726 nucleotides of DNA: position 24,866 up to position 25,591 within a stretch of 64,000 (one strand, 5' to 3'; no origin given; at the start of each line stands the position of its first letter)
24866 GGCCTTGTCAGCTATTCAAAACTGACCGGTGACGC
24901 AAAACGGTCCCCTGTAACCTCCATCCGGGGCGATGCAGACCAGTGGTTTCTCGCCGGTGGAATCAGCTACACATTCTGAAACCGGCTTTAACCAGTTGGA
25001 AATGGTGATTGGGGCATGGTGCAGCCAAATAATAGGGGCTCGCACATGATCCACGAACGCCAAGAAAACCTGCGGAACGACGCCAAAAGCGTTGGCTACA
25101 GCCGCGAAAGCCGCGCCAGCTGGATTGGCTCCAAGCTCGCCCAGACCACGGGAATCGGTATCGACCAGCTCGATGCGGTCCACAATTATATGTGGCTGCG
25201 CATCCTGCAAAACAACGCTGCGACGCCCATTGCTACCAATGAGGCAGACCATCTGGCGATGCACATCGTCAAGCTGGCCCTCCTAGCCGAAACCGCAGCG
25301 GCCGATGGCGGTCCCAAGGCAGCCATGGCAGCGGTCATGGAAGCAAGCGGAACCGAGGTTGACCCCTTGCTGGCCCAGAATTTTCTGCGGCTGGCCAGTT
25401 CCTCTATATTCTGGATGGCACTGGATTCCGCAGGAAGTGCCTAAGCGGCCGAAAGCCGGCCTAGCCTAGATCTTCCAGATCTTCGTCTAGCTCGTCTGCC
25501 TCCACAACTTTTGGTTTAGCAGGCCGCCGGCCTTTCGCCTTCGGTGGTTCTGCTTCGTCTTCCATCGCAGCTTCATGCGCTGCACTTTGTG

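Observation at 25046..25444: Miniature HD-GYP-like scaffold lacking its catalytic residues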

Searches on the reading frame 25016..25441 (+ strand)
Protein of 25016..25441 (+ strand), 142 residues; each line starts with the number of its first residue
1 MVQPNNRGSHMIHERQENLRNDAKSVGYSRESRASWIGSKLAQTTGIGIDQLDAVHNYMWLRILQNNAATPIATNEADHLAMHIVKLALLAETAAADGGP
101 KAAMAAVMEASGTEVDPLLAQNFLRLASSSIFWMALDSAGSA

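Call 3: search_protein_families(library=pfam, proteins=[window:25046-25441:+], max_evalue=10)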
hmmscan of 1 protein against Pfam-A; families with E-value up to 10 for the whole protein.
window:25046-25441:+ (132 aa): 1 family
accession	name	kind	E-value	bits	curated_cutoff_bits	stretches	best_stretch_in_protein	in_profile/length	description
PF10618.14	Tail_tube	-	0.086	13.2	23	1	7-47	33-73/117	Phage tail tube protein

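Call 4: search_protein_families(library=ncbifam, proteins=[window:25046-25441:+], max_evalue=10)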
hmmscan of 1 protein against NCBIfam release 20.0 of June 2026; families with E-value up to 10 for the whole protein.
window:25046-25441:+ (132 aa): 0 families

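Call 5: search_solved_structures(query=window:25046-25441:+, max_evalue=10, show_alignments=3)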
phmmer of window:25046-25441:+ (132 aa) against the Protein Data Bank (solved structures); distinct sequences matched with E-value up to 10: 0.

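Call 6: find_homologous_proteins(query=window:25016-25441:+, max_evalue=0.001)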
Query window:25016-25441:+ (142 aa): 94 proteins with E <= 0.001 among 147 candidates.
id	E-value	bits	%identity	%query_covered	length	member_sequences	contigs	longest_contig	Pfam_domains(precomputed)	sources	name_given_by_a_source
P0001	3.8e-76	271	98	93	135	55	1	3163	-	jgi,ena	jgi:hypothetical protein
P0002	2.1e-70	253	83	99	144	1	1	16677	-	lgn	-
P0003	1.4e-66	240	86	93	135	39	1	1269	-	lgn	-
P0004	6.6e-62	225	82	92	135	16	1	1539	-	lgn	-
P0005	1.3e-61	224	79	96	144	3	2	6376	-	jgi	jgi:hypothetical protein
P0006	2.3e-61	223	82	93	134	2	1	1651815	-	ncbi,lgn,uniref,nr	ncbi:hypothetical protein EUU23_01205 [Sphingorhabdus sp. IMCC26285]|uniref:Uncharacterized protein 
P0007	2.1e-60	220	90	82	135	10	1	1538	-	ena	-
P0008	3.5e-60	220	91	82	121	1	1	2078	-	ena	-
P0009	4.7e-52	193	71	93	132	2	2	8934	-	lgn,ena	-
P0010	3.1e-49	184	67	95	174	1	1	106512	-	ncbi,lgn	-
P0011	2.7e-46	175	69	93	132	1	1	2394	-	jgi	jgi:hypothetical protein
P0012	1.5e-44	169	69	92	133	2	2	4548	-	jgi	jgi:hypothetical protein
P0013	4.6e-44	167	67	92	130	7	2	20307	-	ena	-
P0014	6.8e-42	160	63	92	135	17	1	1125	-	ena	-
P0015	7.1e-42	160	63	92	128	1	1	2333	-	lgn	-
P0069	8.9e-32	128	54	92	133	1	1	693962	-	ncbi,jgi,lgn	jgi:hypothetical protein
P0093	2.0e-28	117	51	89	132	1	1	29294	-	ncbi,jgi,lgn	jgi:hypothetical protein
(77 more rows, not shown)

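Call 8: search_solved_structures(query=A1, max_evalue=10, show_alignments=3)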
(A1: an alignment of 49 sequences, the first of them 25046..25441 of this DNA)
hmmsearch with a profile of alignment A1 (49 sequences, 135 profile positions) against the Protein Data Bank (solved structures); distinct sequences matched with E-value up to 10: 1.
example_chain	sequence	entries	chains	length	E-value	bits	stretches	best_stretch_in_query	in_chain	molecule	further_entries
7udj_H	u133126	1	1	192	5.1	10.1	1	50-94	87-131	De novo designed helical repeat protein RPB_PEW3_R4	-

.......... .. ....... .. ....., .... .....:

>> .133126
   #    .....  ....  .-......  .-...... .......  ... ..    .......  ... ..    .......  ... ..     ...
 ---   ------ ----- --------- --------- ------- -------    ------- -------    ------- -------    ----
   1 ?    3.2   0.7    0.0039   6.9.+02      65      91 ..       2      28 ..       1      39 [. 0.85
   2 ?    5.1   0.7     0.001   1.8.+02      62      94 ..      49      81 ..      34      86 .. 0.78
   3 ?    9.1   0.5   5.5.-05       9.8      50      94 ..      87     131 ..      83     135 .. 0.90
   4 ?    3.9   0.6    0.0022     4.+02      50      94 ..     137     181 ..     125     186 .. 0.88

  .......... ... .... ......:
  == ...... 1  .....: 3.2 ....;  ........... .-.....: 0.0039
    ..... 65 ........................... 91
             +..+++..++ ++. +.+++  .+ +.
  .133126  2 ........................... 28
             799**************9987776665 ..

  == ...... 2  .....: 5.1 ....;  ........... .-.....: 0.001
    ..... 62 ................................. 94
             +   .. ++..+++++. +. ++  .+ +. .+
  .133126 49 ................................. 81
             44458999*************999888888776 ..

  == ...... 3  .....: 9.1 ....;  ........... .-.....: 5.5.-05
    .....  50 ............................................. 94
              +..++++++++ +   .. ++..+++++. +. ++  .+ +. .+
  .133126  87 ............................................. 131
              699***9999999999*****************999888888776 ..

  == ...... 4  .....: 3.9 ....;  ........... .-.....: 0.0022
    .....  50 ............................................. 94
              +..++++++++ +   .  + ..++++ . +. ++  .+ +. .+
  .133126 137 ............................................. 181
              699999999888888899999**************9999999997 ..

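Call 14: find_encoding_contigs(protein=P0006, flank=6000, max_places=3)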
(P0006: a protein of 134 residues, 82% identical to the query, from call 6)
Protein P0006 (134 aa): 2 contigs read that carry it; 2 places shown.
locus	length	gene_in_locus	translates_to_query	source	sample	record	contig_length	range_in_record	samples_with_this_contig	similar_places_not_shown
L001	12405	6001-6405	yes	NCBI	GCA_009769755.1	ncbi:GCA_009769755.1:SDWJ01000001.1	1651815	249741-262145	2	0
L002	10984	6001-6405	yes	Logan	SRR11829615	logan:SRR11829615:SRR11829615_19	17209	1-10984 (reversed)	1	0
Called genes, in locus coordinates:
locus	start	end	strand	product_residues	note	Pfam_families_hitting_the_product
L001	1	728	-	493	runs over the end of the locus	PF00070:Pyr_redox (faint), PF01266:DAO (faint), PF01593:Amino_oxidase, PF13450:NAD_binding_8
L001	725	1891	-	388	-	PF01266:DAO (faint), PF05834:Lycopene_cycl, PF13450:NAD_binding_8 (faint)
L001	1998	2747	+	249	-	PF01656:CbiA, PF06564:CBP_BcsQ (weak), PF10609:ParA, PF13614:AAA_31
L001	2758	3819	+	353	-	PF23023:Anti-Pycsar_Apyc1 (weak), PF00753:Lactamase_B, PF12706:Lactamase_B_2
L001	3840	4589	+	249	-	PF04116:FA_hydroxylase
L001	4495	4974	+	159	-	PF09912:DUF2141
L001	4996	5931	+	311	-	PF06629:MipA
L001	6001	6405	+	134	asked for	-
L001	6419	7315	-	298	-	PF00126:HTH_1, PF03466:LysR_substrate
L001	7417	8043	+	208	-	PF01243:PNPOx_N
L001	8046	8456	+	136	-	PF00903:Glyoxalase, PF13669:Glyoxalase_4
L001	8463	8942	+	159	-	PF07080:DUF1348, PF12680:SnoaL_2 (weak)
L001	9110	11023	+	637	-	PF13667:ThiC-associated, PF01964:ThiC_Rad_SAM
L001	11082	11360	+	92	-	PF04365:BrnT_toxin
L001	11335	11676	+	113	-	PF14384:BrnA_antitoxin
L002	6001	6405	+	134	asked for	-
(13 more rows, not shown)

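Call 15: predict_structure(alignment_id=A1)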
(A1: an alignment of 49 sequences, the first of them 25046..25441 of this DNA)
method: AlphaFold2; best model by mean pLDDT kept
length: 132 residues; sequences in the alignment: 49
mean_pLDDT: 84.7   pTM: 0.78
mean pLDDT of the five models: 84.7, 84.1, 83.8, 83.4, 83.0
residues with pLDDT >= 90: 94; 70-90: 11; 50-70: 9; < 50: 18
segments of 3 or more residues with pLDDT < 50: 1-16
pLDDT, mean of each block of 10 residues (from residue 1): 42 54 94 95 96 76 90 96 94 98 95 97 83 46
secondary structure, 60 per line:
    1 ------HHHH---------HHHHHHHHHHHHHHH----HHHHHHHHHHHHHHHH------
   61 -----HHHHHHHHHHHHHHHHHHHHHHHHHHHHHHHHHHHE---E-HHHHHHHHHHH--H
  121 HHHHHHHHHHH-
elements in order: H7-10 H20-34 H39-54 H66-100 H107-117 H120-131

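Call 16: find_encoding_contigs(protein=P0069, flank=6000, max_places=2)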
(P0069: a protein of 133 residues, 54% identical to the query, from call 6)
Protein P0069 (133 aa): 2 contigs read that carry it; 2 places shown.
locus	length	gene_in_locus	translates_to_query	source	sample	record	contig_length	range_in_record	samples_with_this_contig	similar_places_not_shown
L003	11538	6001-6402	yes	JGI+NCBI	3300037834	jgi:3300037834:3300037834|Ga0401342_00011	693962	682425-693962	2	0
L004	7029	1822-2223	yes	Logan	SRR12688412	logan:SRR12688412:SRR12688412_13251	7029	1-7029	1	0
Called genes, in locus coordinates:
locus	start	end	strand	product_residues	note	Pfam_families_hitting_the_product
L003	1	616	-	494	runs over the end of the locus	PF00070:Pyr_redox (faint), PF01266:DAO (faint), PF01593:Amino_oxidase, PF07992:Pyr_redox_2 (faint), PF13450:NAD_binding_8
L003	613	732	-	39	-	-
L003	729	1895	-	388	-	PF05834:Lycopene_cycl, PF12831:FAD_oxidored (faint)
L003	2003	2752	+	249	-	PF01656:CbiA, PF06564:CBP_BcsQ (weak), PF10609:ParA, PF13614:AAA_31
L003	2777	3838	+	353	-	PF23023:Anti-Pycsar_Apyc1 (weak), PF00753:Lactamase_B, PF12706:Lactamase_B_2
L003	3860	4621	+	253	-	PF04116:FA_hydroxylase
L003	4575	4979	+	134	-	PF09912:DUF2141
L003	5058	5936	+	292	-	PF06629:MipA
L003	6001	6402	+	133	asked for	-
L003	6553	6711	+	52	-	-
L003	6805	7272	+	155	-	PF00111:Fer2, PF13085:Fer2_3 (weak), PF01799:Fer2_2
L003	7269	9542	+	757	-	PF20256:MoCoBD_2, PF02738:MoCoBD_1, PF20256:MoCoBD_2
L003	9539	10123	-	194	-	PF03167:UDG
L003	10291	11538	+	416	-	?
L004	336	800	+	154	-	PF09912:DUF2141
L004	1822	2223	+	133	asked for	-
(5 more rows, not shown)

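Call 17: find_encoding_contigs(protein=P0093, flank=6000, max_places=2)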
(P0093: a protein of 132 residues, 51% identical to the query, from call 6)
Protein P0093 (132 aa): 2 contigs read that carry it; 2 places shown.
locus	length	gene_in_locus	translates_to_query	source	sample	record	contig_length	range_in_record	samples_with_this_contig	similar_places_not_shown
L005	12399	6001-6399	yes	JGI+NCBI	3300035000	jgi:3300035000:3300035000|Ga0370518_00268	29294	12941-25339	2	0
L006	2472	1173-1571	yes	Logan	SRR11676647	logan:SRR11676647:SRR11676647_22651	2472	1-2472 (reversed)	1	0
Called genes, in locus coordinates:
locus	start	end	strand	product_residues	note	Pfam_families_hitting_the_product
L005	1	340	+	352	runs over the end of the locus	PF23023:Anti-Pycsar_Apyc1, PF00753:Lactamase_B, PF12706:Lactamase_B_2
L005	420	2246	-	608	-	-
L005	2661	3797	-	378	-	-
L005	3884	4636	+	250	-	PF04116:FA_hydroxylase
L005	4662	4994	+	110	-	PF09912:DUF2141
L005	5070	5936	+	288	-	PF06629:MipA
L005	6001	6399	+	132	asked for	-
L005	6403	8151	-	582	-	PF01145:Band_7, PF15975:Flot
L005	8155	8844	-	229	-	PF21001:YqiJ_N, PF07290:YqiJ_OB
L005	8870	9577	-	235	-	PF00027:cNMP_binding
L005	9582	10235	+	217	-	PF00106:adh_short, PF13561:adh_short_C2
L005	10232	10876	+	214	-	PF09335:VTT_dom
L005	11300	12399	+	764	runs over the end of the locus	-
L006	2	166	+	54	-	?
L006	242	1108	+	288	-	PF06629:MipA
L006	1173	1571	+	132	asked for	-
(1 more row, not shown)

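Call 19: fold_search(model_id=the predicted structure, library=pdb)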
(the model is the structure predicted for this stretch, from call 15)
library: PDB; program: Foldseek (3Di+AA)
matches with E <= 10: 208; with E <= 0.001: 0
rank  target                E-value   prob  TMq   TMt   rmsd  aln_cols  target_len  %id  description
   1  9rbz_D                5.9e-01  0.69  0.49  0.34  10.5       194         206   11  DvhD, HD-GYP domain, c-di-GMP-bound (released 2026-03-04)
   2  9rbz_A                7.3e-01  0.72  0.48  0.32   9.1       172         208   12  DvhD, HD-GYP domain, c-di-GMP-bound (released 2026-03-04)
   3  9rbz_C                7.6e-01  0.80  0.53  0.37   7.8       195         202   12  DvhD, HD-GYP domain, c-di-GMP-bound (released 2026-03-04)
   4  1knc_A                1.1e+00  0.18  0.27  0.23  13.6       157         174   15  Structure of AhpD from Mycobacterium tuberculosis, a novel enzyme with thioredoxin-like activity. (released 2002-01-23)
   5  5z7c                  1.2e+00  0.98  0.67  0.23   7.0       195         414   12  crystal structure of cyclic GMP-AMP specifc phosphodiesterases in V.cholerae (V-cGAP3) (released 2019-01-02)
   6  9rbz_B                1.4e+00  0.41  0.47  0.33  10.4       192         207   12  DvhD, HD-GYP domain, c-di-GMP-bound (released 2026-03-04)
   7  5iz2_B                1.5e+00  0.12  0.27  0.27  12.7       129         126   12  Crystal structure of the N. clavipes spidroin NTD at pH 6.5 (released 2016-07-27)
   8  5bpj                  1.5e+00  0.12  0.27  0.21  13.0       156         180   13  All Three Ca(2+)-binding Loops of Light-sensitive Ctenophore Photoprotein Berovin Bind Magnesium Ions: The Spatial Struc (released 2015-12-30)
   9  2mx8_MODEL_1_A        1.5e+00  0.09  0.24  0.24  14.9       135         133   15  NMR structure of N-terminal domain from A. ventricosus minor ampullate spidroin (MiSp) at pH 7.2 (released 2015-08-19)
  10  9wfi_B                1.5e+00  0.06  0.16  0.11  12.0       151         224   14  A chimera FadR transcription factor containing wHTH of Rv0494 and the part other than wHTH of Escherichia coli FadR (released 2025-09-24)
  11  6zpa                  1.6e+00  0.35  0.43  0.35   9.8       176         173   12  Cyanophage S-2L HD phosphohydrolase (DatZ) bound to dA and one catalytic Zn2+ ion (released 2021-03-03)
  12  2pv4                  1.7e+00  0.08  0.22  0.21  14.7       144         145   10  CRYSTAL STRUCTURE OF AN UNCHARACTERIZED PROTEIN FROM DUF3069 FAMILY (SAMA_2622) FROM SHEWANELLA AMAZONENSIS SB2B AT 1.95 (released 2007-05-22)
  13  8gs7_MODEL_1_A        1.7e+00  0.08  0.24  0.24  15.3       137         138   16  SOLUTION NMR STRUCTURE OF N-TERMINAL DOMAIN OF TRICONEPHILA CLAVIPES MAJOR AMPULLATE SPIDROIN 2 (released 2023-03-15)
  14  9rc0                  1.9e+00  0.75  0.56  0.27   6.1       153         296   12  DvhD, PAS/HD-GYP domains (released 2026-03-04)
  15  7oom_B                2.0e+00  0.13  0.28  0.29  13.1       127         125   11  N-terminal domain of FlSp spidroin from Nephila clavipes (released 2022-06-08)
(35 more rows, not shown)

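Call 29: search_protein_representatives(alignment_id=A1)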
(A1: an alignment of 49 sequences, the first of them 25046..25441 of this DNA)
Query: 49 sequences, 135 profile positions. Proteins with E-value up to 0.001 (for the whole library): 17; up to 1e-10: 6; up to 1e-30: 3. The best 17 are listed.
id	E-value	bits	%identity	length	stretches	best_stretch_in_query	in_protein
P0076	2.7e-53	195.6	-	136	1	1-134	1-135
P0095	2.9e-46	172.8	-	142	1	8-132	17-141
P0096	3.4e-41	156.4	-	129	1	12-128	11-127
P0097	3.8e-20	88.2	-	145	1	1-132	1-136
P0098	3.0e-18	82.1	-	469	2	70-133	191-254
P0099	6.7e-15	71.2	-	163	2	69-132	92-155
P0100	4.8e-07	45.8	-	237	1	21-128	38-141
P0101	1.2e-06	44.5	-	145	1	105-133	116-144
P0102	2.7e-06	43.4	-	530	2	72-128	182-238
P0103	1.6e-05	40.9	-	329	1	69-133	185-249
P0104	1.7e-05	40.8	-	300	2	70-128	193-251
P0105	2.1e-05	40.5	-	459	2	71-126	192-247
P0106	7.5e-05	38.7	-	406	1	70-130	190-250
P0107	2.9e-04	36.8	-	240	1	72-131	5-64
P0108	3.3e-04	36.6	-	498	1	63-131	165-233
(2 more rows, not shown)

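Call 30: search_protein_families(library=pfam, proteins=[P0097, P0098, P0099, P0100, P0102, P0103, P0104, P0105, P0106, P0108], max_evalue=0.01)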
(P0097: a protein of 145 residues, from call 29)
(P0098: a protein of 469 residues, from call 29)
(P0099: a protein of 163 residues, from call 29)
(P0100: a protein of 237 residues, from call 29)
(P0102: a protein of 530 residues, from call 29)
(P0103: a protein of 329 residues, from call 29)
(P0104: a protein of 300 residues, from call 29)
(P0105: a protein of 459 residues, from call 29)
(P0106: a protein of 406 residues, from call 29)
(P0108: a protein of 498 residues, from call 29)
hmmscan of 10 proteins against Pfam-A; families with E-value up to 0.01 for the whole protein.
P0097 (145 aa): 0 families

P0098 (469 aa): 3 families
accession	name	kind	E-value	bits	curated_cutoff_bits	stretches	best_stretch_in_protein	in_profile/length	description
PF13487.12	HD_5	-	6e-56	189.3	27.2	2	282-443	5-169/170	HD domain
PF01966.28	HD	-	2.4e-22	79.8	22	1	292-412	2-115/116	HD domain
PF08668.18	HDOD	-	4.3e-08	33.3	22.9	1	227-360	32-162/196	HDOD domain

P0099 (163 aa): 1 family
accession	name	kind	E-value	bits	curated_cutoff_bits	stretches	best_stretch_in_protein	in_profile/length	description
PF13487.12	HD_5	-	3.6e-08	33.8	27.2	1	60-119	94-157/170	HD domain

P0100 (237 aa): 3 families
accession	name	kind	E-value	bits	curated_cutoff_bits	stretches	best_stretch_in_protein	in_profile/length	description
PF01966.28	HD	-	1.1e-09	39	22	1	183-231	2-48/116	HD domain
PF13487.12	HD_5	-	4e-05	23.9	27.2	1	173-232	5-64/170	HD domain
PF08668.18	HDOD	-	0.00013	22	22.9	0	36-84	97-143/196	HDOD domain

P0102 (530 aa): 9 families
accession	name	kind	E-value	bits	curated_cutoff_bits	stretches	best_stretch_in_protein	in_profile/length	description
PF13487.12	HD_5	-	5.6e-39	134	27.2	2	268-431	3-169/170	HD domain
PF01966.28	HD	-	2.9e-17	63.5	22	1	280-399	2-115/116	HD domain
PF00196.25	GerE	-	1e-15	57.5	23.5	1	452-507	2-57/57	Bacterial regulatory proteins, luxR family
PF08668.18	HDOD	-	3.1e-07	30.5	22.9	1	281-351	97-166/196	HDOD domain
PF13384.12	HTH_23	-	5.7e-05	23.2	24.6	1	457-484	7-34/50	Homeodomain-like domain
PF13518.12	HTH_28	-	9.4e-05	22.9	25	1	458-483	3-28/52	Helix-turn-helix domain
PF08281.18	Sigma70_r4_2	-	0.00011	22.1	25.7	1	453-495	11-54/54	Sigma-70, region 4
PF04967.18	HTH_10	-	0.0021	18.2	23.1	1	466-495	22-51/53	HTH DNA binding domain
PF13551.12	HTH_29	-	0.0035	17.8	28.1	0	459-483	3-28/64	Winged helix-turn helix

P0103 (329 aa): 1 family
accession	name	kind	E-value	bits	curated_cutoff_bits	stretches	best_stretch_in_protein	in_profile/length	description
PF13487.12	HD_5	-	7.5e-12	45.8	27.2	1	136-224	72-169/170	HD domain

P0104 (300 aa): 1 family
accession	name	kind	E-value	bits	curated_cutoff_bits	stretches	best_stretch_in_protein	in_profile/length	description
PF13487.12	HD_5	-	6.6e-15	55.7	27.2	1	143-208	75-140/170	HD domain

P0105 (459 aa): 3 families
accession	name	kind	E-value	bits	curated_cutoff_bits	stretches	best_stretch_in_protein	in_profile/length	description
PF13487.12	HD_5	-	8.4e-43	146.5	27.2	2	279-442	2-168/170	HD domain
PF01966.28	HD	-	5.5e-17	62.6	22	1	293-412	3-115/116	HD domain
PF08668.18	HDOD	-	0.00014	21.8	22.9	1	293-344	97-146/196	HDOD domain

P0106 (406 aa): 1 family
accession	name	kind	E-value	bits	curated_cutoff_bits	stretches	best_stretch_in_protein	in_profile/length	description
PF13487.12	HD_5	-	1.3e-07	31.9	27.2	1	169-229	104-170/170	HD domain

P0108 (498 aa): 18 families
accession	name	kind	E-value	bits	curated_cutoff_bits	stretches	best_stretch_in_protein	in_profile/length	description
PF13487.12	HD_5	-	3e-18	66.6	27.2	1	256-396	2-148/170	HD domain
PF00196.25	GerE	-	1.5e-17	63.4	23.5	1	438-492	3-57/57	Bacterial regulatory proteins, luxR family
PF01966.28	HD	-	2.5e-11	44.3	22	1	269-384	2-113/116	HD domain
PF08281.18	Sigma70_r4_2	-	2e-07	31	25.7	1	438-473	11-47/54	Sigma-70, region 4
PF13384.12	HTH_23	-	9.4e-07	28.9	24.6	1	442-471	7-36/50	Homeodomain-like domain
PF04545.22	Sigma70_r4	-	7.8e-05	22.5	24.1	1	437-473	4-41/50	Sigma-70, region 4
PF13936.12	HTH_38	-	0.00056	20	27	1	439-473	8-41/44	Helix-turn-helix domain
PF13412.12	HTH_24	-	0.00082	19.3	21.9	0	452-474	17-39/48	Winged helix-turn-helix DNA-binding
PF20432.4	Xre-like-HTH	-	0.0011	19.7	25.8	0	446-471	16-42/63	Antitoxin Xre-like helix-turn-helix domain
PF13542.12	HTH_Tnp_ISL3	-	0.0029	17.5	27.4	0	442-470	17-44/51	Helix-turn-helix domain of transposase family ISL3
PF01022.26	HTH_5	-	0.0032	17.8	22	1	453-474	16-37/47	Bacterial regulatory protein, arsR family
PF13551.12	HTH_29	-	0.0036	17.8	28.1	0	444-475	3-35/64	Winged helix-turn helix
PF12840.13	HTH_20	-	0.0037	17.7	27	1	446-474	10-40/51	Helix-turn-helix domain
PF07638.17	Sigma70_ECF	-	0.0082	16.5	21.1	0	442-480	140-179/185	ECF sigma factor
PF13518.12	HTH_28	-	0.0088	16.5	25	0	444-471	4-31/52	Helix-turn-helix domain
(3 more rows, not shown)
